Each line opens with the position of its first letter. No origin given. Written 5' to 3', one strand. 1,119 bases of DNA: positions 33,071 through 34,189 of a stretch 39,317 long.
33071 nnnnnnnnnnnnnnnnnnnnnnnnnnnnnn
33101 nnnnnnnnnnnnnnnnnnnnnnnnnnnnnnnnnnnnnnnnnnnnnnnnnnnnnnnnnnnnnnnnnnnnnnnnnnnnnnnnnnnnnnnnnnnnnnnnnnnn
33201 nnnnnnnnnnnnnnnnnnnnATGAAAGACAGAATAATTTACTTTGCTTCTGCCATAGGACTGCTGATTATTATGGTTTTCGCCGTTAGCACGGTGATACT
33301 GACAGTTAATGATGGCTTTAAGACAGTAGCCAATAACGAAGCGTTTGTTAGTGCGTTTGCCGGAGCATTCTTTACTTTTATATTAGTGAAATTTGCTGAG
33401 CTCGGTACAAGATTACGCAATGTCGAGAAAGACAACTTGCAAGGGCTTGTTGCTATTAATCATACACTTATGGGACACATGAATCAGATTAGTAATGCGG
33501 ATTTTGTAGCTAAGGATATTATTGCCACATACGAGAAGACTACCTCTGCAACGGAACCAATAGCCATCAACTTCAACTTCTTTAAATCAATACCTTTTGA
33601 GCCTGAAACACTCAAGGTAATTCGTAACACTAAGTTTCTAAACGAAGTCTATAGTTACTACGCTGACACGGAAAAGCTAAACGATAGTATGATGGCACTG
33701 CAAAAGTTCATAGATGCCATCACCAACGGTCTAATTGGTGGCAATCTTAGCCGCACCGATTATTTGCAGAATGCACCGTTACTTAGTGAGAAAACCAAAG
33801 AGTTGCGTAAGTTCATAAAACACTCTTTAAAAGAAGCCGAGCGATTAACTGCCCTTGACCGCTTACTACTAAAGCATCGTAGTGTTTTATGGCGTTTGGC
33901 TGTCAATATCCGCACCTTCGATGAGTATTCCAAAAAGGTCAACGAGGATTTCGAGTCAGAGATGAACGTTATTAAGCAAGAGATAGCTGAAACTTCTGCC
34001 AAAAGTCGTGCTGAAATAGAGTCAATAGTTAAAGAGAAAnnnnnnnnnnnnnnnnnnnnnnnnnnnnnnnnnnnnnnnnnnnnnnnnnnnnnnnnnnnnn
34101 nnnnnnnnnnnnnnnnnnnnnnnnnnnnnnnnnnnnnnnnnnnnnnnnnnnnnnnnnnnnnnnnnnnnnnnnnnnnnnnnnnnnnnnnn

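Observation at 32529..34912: Three-gene operon HEPN(AbiU2-like) + two-TM protein + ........-motif protein: candidate novel defence module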

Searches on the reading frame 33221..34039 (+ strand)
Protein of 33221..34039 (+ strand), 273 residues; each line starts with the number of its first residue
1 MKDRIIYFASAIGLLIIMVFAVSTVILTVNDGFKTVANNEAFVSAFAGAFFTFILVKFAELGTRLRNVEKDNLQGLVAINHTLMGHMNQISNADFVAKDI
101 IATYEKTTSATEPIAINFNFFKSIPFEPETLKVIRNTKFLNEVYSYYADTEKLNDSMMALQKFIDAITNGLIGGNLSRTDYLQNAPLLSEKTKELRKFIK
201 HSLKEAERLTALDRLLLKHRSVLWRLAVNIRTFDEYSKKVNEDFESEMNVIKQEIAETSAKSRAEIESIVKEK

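Call 4: search_protein_families(library=pfam, proteins=[window:33221-34039:+], max_evalue=1)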
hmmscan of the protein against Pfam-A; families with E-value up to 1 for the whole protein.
window:33221-34039:+ (273 aa): 3 families
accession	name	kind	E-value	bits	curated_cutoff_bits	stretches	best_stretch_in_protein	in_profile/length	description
PF25377.1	DUF7886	-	0.0077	16.4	27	1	98-158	73-132/144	Domain of unknown function (DUF7886)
PF03994.20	DUF350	-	0.035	14.6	26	1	5-56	10-60/133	Domain of Unknown Function (DUF350)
PF14932.11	HAUS-augmin3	-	0.037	14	29.4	1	183-271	66-154/260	HAUS augmin-like complex subunit 3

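Call 5: search_protein_families(library=padloc, proteins=[window:33221-34039:+], max_evalue=1)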
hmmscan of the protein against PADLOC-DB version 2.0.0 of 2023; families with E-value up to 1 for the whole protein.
window:33221-34039:+ (273 aa): 0 families

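Call 6: search_protein_families(library=ncbifam, proteins=[window:33221-34039:+], max_evalue=1)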
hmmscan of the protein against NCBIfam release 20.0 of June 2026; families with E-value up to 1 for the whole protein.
window:33221-34039:+ (273 aa): 1 family
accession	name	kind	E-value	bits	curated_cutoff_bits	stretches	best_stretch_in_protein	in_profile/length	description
NF003343.0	PRK04358.1-4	equivalog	0.0017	17.7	308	1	192-264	57-129/228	hypothetical protein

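Call 7: search_protein_families(library=phrogs, proteins=[window:33221-34039:+], max_evalue=1)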
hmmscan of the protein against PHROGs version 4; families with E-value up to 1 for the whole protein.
window:33221-34039:+ (273 aa): 2 families
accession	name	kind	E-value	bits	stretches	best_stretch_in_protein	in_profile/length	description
phrog_20625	-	unknown function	0.048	15.1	1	224-266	30-72/136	-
phrog_12688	-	unknown function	0.26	12.1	1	216-271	39-93/142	-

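Call 17: find_homologous_proteins(query=window:33221-34039:+)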
Query window:33221-34039:+ (273 aa): 7 proteins with E <= 0.001 among 1044 candidates.
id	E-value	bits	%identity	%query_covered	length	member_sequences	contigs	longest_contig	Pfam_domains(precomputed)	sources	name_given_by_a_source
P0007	9.8e-169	577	100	100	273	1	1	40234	-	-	-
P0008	2.6e-131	454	77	97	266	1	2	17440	-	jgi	jgi:cell division protein FtsB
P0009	1.3e-63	233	42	99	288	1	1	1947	-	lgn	-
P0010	1.2e-62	230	42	97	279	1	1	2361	-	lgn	-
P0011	1.0e-59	220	42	99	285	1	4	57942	-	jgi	jgi:hypothetical protein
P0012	1.1e-55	207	40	97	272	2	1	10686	-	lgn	-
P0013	6.2e-48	182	40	100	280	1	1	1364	-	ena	-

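Call 20: find_encoding_contigs(protein=P0008, flank=5000, max_places=3)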
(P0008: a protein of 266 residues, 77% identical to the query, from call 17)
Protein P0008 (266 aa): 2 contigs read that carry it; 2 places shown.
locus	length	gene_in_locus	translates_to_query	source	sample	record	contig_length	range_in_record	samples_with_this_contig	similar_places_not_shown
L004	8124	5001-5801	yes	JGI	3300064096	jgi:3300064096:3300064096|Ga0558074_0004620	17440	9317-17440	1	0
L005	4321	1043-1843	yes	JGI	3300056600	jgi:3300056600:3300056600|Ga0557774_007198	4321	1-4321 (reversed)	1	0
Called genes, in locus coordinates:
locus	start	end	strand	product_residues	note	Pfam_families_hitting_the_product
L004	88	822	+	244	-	PF00106:adh_short, PF01370:Epimerase (weak), PF08659:KR (faint), PF13561:adh_short_C2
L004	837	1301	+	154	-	PF01243:PNPOx_N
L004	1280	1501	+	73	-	PF13561:adh_short_C2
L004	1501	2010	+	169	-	PF01872:RibD_C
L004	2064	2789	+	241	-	PF00561:Abhydrolase_1, PF12146:Hydrolase_4, PF12697:Abhydrolase_6, PF05728:UPF0227 (weak)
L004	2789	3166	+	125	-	-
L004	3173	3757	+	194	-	PF06821:Ser_hydrolase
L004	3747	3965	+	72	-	-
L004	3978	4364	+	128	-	PF06299:DUF1045 (weak), PF02834:LigT_PEase (weak)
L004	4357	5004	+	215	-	PF00702:Hydrolase (weak)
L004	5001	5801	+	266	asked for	-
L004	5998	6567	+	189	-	PF28474:DUF8412, PF13376:OmdA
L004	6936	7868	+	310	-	PF02729:OTCace_N, PF00185:OTCace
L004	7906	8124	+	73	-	?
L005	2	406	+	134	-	PF06299:DUF1045 (weak), PF02834:LigT_PEase (faint)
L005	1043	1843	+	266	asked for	-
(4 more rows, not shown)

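Call 21: find_encoding_contigs(protein=P0011, flank=5000, max_places=3)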
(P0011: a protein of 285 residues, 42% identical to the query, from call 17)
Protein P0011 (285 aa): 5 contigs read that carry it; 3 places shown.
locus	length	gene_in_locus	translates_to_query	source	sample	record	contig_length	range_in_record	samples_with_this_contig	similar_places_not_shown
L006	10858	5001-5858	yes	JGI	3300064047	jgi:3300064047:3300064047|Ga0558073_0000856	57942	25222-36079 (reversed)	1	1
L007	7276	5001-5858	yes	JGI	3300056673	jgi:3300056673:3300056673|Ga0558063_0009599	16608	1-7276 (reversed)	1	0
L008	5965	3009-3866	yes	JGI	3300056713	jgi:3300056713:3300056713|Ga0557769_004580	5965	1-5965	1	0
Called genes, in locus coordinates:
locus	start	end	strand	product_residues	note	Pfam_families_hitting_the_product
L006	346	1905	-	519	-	PF00239:Resolvase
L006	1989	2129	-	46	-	-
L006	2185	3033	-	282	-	-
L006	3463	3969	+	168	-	-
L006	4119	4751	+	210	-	-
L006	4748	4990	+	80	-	-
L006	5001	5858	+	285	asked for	-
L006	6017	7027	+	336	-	-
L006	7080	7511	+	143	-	-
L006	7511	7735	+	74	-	-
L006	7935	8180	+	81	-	-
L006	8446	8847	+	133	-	-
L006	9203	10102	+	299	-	-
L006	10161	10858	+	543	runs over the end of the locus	PF08245:Mur_ligase_M, PF02875:Mur_ligase_C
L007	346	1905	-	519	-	PF00239:Resolvase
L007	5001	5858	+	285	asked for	-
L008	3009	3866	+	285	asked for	-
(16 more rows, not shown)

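Call 22: find_encoding_contigs(protein=P0012, flank=5000, max_places=3)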
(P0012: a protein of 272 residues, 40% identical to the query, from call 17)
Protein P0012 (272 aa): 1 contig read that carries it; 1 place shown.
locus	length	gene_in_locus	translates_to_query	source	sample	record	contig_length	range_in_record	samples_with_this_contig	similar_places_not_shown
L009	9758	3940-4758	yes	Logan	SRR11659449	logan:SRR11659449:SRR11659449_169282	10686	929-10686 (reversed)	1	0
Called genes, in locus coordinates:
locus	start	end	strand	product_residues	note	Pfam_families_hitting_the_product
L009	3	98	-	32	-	?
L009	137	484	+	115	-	PF00903:Glyoxalase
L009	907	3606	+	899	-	PF02861:Clp_N, PF23569:NBD_SMAX1 (weak), PF00004:AAA, PF17871:AAA_lid_9, PF00004:AAA, PF07724:AAA_2, PF07728:AAA_5, PF10431:ClpB_D2-small, +8 more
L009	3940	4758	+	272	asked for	-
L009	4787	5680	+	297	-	-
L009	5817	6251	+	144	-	PF00376:MerR, PF13411:MerR_1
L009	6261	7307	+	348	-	PF08240:ADH_N, PF00107:ADH_zinc_N, PF13602:ADH_zinc_N_2 (faint)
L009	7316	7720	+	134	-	PF12973:Cupin_7 (weak), PF00190:Cupin_1 (weak), PF02311:AraC_binding (weak), PF07883:Cupin_2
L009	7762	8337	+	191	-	PF01872:RibD_C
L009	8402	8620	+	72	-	-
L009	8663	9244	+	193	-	PF01872:RibD_C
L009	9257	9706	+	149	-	-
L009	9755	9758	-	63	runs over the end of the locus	-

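Call 28: search_protein_families(library=pfam, proteins=[L009:4787-5677:+, L006:6017-7024:+, L006:4119-4748:+, L006:4748-4987:+, L004:4357-5001:+], max_evalue=0.1)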
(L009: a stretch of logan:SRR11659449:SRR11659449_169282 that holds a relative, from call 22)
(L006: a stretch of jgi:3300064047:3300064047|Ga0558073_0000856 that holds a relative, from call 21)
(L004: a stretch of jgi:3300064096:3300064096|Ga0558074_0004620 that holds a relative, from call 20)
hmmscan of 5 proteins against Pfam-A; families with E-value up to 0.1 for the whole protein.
L009:4787-5677:+ (297 aa): 2 families
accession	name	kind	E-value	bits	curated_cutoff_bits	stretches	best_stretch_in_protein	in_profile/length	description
PF03299.19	TF_AP-2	-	0.026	14.9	23.4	1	199-278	87-166/197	Transcription factor AP-2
PF20567.3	DUF6776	-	0.09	13.2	27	0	77-147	7-77/149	Family of unknown function (DUF6776)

L006:6017-7024:+ (336 aa): 0 families

L006:4119-4748:+ (210 aa): 2 families
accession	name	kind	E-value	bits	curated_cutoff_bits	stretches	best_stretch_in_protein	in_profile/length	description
PF03551.20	PadR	-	0.015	15.8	27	1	36-83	18-71/75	Transcriptional regulator PadR-like family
PF07780.17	Spb1_C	-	0.026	14.6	25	1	127-173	132-177/216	Spb1 C-terminal domain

L006:4748-4987:+ (80 aa): 0 families

L004:4357-5001:+ (215 aa): 2 families
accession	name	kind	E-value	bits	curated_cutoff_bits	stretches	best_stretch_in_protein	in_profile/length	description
PF00702.32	Hydrolase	-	2e-05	25.5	26.4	1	4-180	1-188/191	haloacid dehalogenase-like hydrolase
PF18472.7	HP1451_C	-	0.0015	19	25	1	110-160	4-49/67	HP1451 C-terminal domain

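Call 29: search_protein_families(library=padloc, proteins=[L009:4787-5677:+, L006:6017-7024:+, L006:4119-4748:+, L006:4748-4987:+, L004:4357-5001:+], max_evalue=0.1)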
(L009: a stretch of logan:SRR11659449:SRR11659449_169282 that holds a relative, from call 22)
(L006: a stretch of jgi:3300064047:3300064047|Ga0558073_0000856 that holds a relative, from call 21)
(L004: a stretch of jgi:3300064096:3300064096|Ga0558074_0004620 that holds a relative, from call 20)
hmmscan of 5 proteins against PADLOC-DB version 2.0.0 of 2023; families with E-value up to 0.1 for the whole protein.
L009:4787-5677:+ (297 aa): 1 family
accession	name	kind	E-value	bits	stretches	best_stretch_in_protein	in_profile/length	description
PDLC01802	CARF1--CARF_HEPN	-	0.0062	13.4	1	197-274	171-247/388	-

L006:6017-7024:+ (336 aa): 0 families

L006:4119-4748:+ (210 aa): 4 families
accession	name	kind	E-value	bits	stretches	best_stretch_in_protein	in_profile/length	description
PDLC04449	PDC-M14B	-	6.3e-08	30.5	1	101-200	154-259/267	-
PDLC04451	PDC-M14B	-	1.6e-06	26.1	1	105-200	161-254/261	-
PDLC04448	PDC-M14B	-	3.2e-06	24.9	1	117-182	178-243/275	-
PDLC04453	PDC-M14B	-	0.00075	17.1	1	123-201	184-263/276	-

L006:4748-4987:+ (80 aa): 0 families

L004:4357-5001:+ (215 aa): 1 family
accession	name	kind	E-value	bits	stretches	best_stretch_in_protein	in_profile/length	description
PDLC00126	GajB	-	0.0015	15.4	1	24-84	208-273/606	UrvD helicase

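Call 38: search_solved_structures(query=A2, max_evalue=10)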
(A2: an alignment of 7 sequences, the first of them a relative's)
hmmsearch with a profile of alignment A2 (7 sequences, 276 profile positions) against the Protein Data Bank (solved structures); distinct sequences matched with E-value up to 10: 14.
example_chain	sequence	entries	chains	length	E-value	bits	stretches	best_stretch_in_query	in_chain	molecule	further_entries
9dfw_A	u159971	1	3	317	0.0092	18.5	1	141-219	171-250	Radical SAM core domain-containing protein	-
6b4c_A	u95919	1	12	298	0.026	17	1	141-219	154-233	Viperin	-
9dgw_A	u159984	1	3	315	0.029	16.9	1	141-219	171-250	Radical SAM core domain-containing protein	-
7n7i_A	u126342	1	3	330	0.032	16.7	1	141-219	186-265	Viperin-like enzyme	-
3zrw_B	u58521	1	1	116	0.032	16.7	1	164-259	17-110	AF1503 PROTEIN, OSMOLARITY SENSOR PROTEIN ENVZ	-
3zrv_A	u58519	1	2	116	0.049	16.1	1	162-259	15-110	HAMP, OSMOLARITY SENSOR PROTEIN ENVZ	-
2lfs_A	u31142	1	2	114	0.052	16.1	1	162-259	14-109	HAMP domain-containing protein, Osmolarity sensor protein EnzV chimera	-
3zrx_A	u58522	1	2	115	0.052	16.1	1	162-258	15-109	AF1503 PROTEIN, OSMOLARITY SENSOR PROTEIN ENVZ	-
3zrw_A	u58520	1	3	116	0.066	15.7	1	164-259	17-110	AF1503 PROTEIN, OSMOLARITY SENSOR PROTEIN ENVZ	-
3zcc_A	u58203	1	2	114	0.094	15.2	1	166-258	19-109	HAMP, OSMOLARITY SENSOR PROTEIN ENVZ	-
2lfr_A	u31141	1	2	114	0.1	15.1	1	166-259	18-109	HAMP domain-containing protein, Osmolarity sensor protein EnzV chimera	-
4cti_A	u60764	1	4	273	0.4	13.2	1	163-259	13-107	OSMOLARITY SENSOR PROTEIN ENVZ, AF1503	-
8fjg_A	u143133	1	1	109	0.54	12.7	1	232-274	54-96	H12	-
8qby_L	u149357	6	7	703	3.1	10.3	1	15-66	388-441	NADH dehydrogenase subunit L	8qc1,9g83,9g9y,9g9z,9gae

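Call 57: predict_structure(alignment_id=A2)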
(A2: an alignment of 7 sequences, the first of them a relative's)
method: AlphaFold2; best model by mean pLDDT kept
length: 273 residues; sequences in the alignment: 7
mean_pLDDT: 75.0   pTM: 0.63
mean pLDDT of the five models: 75.0, 72.3, 71.6, 66.7, 63.7
residues with pLDDT >= 90: 18; 70-90: 177; 50-70: 65; < 50: 13
segments of 3 or more residues with pLDDT < 50: 224-232
pLDDT, mean of each block of 10 residues (from residue 1): 59 74 70 55 70 76 74 82 87 86 76 62 73 71 88 90 84 83 83 91 89 76 48 55 78 79 72 62
secondary structure, 60 per line:
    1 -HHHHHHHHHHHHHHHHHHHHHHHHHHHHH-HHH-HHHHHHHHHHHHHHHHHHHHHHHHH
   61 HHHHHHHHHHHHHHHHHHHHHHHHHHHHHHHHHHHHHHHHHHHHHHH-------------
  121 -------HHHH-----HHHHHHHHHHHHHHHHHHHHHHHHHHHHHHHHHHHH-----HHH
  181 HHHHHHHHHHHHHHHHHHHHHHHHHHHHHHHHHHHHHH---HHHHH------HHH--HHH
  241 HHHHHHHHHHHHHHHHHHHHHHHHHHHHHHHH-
elements in order: H2-30 H36-107 H128-131 H137-172 H178-218 H222-226 H238-272

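Call 79: fold_search(model_id=the predicted structure, library=pdb)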
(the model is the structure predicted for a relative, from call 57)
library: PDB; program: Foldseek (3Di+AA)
matches with E <= 10: 691; with E <= 0.001: 0
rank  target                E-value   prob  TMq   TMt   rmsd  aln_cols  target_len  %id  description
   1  5vju                  6.4e-02  0.54  0.20  0.23  21.6       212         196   15  De Novo Photosynthetic Reaction Center Protein Variant Equipped with His-Tyr H-bond, Heme B, and Cd(II) ions (released 2018-04-25)
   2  8d9p                  7.1e-02  0.47  0.17  0.23  21.7       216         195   13  De Novo Photosynthetic Reaction Center Protein Equipped with Heme B and Mn(II) cations (released 2022-09-28)
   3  8i7r_B4               7.1e-02  0.33  0.18  0.16  22.1       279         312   13  In situ structure of axonemal doublet microtubules in mouse sperm with 48-nm repeat (released 2023-10-11)
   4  6z0c_B                9.5e-02  0.75  0.25  0.32  22.1       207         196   14  Structure of in silico modelled artificial Maquette-3 protein (released 2021-03-17)
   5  7ung_D0               9.5e-02  0.75  0.25  0.26  23.9       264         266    9  48-nm repeat of the human respiratory doublet microtubule (released 2022-10-05)
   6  6z0c_D                1.0e-01  0.44  0.18  0.24  21.9       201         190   14  Structure of in silico modelled artificial Maquette-3 protein (released 2021-03-17)
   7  6z0c_A                1.1e-01  0.75  0.25  0.32  22.0       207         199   14  Structure of in silico modelled artificial Maquette-3 protein (released 2021-03-17)
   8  9s97_C                1.4e-01  0.54  0.24  0.32  21.6       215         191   12  CdvB2 filament - low twist (released 2026-01-28)
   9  1st6                  1.6e-01  0.90  0.32  0.10  16.8       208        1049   12  Crystal structure of a cytoskeletal protein (released 2004-08-03)
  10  6z0c_C                1.6e-01  0.66  0.25  0.32  22.0       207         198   14  Structure of in silico modelled artificial Maquette-3 protein (released 2021-03-17)
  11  5vjs                  1.8e-01  0.63  0.26  0.35  22.1       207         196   11  De Novo Photosynthetic Reaction Center Protein Equipped with Heme B, a synthetic Zn porphyrin, and Zn(II) cations (released 2018-04-25)
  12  3plt_A                1.9e-01  0.21  0.16  0.19  24.8       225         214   14  Crystal structure of Lsp1 from Saccharomyces cerevisiae (released 2011-06-22)
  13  3plt_B                2.0e-01  0.44  0.23  0.28  22.1       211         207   12  Crystal structure of Lsp1 from Saccharomyces cerevisiae (released 2011-06-22)
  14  8otz_EW               2.2e-01  0.15  0.15  0.13  20.9       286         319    9  48-nm repeat of the native axonemal doublet microtubule from bovine sperm (released 2023-11-22)
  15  8iyj_R4               2.3e-01  0.28  0.22  0.17  23.6       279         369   12  Cryo-EM structure of the 48-nm repeat doublet microtubule from mouse sperm (released 2023-07-05)
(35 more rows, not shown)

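Call 93: find_related_loci(query=A2, collection=viral_contigs, flank=5000)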
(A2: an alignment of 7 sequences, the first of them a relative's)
Query A2 (273 aa) in viral_contigs; peptide patterns used: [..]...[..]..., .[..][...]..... (x = any residue, [..] = any of these).
63 stretches matched a pattern, but none encodes a relative of the query by tblastn (E <= 1e-3).

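Call 94: find_encoding_contigs(protein=P0010, flank=3000, max_places=2)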
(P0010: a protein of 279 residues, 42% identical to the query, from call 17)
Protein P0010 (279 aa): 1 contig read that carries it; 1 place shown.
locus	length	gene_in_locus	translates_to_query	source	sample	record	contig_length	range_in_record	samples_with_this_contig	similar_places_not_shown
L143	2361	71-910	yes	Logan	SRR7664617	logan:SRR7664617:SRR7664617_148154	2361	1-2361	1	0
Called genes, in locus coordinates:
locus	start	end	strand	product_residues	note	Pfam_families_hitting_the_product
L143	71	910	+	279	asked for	-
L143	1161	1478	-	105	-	-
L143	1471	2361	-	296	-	?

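Call 95: find_encoding_contigs(protein=P0009, flank=3000, max_places=2)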
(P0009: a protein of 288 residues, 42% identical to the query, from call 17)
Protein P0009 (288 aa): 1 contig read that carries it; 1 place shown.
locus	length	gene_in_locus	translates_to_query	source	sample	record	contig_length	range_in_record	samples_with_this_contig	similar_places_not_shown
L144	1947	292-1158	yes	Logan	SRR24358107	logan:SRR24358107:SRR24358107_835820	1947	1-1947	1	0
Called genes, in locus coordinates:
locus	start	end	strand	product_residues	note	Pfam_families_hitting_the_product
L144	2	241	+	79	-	?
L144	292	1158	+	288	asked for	-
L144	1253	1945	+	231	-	?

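Call 130: search_dna_similar(query=P0007, collection=plasmids, mode=protein, max_evalue=0.001, max_rows=15)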
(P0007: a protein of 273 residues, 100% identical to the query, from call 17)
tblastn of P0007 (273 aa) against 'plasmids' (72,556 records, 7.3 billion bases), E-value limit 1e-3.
No match.
